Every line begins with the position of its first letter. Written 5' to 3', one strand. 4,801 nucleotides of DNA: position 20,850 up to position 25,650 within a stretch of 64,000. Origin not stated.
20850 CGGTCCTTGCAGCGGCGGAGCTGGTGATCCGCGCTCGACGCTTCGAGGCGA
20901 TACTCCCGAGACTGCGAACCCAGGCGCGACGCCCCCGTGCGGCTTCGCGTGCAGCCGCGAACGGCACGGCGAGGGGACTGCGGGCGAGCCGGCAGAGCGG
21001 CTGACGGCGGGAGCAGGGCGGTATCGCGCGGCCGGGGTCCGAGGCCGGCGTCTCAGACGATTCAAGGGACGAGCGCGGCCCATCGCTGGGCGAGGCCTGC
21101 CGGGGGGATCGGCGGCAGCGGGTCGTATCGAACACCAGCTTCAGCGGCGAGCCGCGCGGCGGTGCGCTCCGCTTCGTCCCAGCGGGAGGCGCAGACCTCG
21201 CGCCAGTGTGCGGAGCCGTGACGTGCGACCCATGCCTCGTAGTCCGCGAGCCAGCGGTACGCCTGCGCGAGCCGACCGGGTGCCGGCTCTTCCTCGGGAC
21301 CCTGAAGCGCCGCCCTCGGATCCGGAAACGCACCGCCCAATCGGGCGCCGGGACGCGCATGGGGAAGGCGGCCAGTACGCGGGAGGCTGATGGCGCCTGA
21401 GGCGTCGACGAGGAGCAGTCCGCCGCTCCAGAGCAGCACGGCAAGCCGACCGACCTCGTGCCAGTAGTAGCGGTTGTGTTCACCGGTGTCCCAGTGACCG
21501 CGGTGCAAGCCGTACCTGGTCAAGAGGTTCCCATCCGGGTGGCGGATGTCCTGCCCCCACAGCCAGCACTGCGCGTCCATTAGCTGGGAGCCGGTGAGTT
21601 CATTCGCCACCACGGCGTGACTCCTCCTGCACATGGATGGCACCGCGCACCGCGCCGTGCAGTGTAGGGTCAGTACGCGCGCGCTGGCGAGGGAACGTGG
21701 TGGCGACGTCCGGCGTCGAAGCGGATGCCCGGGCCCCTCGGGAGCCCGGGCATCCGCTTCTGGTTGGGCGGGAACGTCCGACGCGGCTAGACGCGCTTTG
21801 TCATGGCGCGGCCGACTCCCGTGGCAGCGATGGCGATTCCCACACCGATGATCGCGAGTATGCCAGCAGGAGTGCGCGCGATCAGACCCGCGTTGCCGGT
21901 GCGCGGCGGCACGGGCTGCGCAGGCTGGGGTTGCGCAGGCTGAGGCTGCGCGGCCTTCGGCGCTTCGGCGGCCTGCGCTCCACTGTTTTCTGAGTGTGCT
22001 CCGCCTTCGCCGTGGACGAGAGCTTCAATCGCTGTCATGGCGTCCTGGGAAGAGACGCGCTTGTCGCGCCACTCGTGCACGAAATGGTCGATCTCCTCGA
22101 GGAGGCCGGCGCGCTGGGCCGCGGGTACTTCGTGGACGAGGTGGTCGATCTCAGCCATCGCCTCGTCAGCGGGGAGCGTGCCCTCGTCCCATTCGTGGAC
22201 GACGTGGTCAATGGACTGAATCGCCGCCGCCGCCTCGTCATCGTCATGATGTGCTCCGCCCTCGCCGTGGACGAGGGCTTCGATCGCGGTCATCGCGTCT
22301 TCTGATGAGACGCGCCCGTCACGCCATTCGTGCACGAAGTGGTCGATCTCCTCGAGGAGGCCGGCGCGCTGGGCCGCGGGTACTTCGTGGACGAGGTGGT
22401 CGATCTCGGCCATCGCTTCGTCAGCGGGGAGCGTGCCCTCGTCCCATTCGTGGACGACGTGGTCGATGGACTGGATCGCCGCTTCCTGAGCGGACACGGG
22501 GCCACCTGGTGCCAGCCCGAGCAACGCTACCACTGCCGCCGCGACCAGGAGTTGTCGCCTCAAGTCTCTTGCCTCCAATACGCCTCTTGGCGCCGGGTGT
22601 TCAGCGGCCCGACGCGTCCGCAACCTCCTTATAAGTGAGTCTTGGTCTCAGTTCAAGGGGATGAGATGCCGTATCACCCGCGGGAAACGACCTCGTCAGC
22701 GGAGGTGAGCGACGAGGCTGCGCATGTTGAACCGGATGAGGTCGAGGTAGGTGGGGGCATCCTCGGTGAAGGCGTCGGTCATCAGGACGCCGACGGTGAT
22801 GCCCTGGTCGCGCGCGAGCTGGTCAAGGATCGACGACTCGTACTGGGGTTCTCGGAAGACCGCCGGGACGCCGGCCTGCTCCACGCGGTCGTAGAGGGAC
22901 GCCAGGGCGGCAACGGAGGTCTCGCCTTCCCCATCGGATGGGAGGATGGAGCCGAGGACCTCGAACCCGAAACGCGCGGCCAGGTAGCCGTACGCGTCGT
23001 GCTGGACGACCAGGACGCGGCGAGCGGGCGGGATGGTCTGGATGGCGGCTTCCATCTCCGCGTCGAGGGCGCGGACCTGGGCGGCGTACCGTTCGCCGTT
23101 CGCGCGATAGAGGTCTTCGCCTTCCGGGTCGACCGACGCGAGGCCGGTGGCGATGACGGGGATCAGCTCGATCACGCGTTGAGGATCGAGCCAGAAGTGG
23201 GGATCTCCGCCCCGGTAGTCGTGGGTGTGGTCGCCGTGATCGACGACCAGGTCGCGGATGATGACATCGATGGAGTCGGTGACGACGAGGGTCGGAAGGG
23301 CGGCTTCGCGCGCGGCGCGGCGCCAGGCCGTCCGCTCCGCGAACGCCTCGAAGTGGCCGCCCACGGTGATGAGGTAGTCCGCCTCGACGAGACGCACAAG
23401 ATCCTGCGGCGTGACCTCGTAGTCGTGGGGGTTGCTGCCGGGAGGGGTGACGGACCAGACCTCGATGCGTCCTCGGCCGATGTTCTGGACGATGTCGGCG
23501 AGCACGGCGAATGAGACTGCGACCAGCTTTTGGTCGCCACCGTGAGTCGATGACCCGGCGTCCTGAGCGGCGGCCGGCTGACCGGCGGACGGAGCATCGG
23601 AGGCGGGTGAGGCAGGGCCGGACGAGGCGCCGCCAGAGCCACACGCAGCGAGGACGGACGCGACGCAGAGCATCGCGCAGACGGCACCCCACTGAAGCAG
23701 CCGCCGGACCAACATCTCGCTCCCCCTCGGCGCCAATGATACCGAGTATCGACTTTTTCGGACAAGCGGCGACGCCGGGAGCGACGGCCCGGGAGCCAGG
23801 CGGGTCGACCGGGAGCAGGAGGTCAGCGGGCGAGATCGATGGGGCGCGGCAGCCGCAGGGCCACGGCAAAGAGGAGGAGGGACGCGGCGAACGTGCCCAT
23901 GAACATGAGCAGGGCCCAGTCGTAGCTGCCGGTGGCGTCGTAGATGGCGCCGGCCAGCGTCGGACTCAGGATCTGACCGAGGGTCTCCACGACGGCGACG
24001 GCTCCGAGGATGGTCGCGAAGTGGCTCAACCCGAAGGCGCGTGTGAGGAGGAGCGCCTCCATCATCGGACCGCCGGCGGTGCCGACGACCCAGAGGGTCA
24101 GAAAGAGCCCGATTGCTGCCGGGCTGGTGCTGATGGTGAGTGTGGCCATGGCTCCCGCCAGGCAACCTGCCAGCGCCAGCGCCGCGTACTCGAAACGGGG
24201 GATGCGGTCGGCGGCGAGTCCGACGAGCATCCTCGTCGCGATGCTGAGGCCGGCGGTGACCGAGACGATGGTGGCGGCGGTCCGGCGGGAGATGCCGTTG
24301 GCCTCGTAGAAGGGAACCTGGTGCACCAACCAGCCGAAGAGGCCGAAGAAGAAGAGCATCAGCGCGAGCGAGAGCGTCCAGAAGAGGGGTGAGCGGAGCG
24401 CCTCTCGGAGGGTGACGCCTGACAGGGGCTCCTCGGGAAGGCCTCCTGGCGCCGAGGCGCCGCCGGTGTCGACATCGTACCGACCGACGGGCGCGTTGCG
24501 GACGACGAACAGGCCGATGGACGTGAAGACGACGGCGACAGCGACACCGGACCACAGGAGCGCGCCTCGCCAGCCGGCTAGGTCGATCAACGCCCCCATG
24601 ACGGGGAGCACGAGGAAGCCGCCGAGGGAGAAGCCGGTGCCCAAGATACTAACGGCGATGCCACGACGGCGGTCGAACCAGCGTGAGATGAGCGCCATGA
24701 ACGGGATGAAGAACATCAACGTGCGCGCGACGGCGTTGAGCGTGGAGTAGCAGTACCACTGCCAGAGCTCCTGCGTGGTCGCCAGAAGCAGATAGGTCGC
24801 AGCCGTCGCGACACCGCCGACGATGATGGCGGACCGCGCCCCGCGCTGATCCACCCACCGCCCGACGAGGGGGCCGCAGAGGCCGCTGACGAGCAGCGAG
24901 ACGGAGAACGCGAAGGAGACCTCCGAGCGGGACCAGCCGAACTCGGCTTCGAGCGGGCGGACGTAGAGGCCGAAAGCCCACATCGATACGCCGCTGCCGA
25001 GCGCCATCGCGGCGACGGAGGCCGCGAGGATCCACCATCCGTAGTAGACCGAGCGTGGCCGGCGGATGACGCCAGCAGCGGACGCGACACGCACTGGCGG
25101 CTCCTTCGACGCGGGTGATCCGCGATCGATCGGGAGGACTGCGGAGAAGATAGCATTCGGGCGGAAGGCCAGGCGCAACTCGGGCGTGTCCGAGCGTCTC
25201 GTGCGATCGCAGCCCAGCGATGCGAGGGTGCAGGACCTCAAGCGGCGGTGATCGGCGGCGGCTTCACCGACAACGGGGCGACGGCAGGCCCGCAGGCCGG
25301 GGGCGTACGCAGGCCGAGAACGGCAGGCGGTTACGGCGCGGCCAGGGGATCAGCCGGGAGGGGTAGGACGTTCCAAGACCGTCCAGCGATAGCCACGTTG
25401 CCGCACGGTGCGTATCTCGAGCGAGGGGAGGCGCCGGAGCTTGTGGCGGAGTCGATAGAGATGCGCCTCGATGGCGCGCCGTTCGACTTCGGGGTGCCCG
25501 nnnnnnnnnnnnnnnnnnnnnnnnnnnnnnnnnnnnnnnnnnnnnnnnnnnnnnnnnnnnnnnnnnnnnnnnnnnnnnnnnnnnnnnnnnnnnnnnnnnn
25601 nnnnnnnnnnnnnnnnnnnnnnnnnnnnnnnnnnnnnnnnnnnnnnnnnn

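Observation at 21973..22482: Near-identical 255-bp tandem duplication inside the His-repeat gene, with three-fold substructure per unit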

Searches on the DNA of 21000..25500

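Call 26: search_rna_families(source=window, start=21000, end=25500, threshold=evalue, max_evalue=1)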
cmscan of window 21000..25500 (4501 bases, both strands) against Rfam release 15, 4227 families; matches with E-value up to 1: 0.
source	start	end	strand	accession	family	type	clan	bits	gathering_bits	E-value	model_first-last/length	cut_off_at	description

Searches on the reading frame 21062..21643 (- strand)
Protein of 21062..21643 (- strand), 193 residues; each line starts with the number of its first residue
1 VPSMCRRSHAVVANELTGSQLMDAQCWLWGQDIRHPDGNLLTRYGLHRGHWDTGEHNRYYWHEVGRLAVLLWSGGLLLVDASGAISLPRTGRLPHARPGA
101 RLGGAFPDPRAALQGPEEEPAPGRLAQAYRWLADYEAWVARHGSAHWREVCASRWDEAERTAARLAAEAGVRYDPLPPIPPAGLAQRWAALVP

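Call 4: search_protein_families(library=pfam, proteins=[window:21062-21643:-], max_evalue=1)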
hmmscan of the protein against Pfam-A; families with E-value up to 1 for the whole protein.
window:21062-21643:- (193 aa): 0 families

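Call 5: search_protein_families(library=ncbifam, proteins=[window:21062-21643:-], max_evalue=1)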
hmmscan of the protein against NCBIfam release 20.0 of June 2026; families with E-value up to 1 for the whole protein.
window:21062-21643:- (193 aa): 0 families
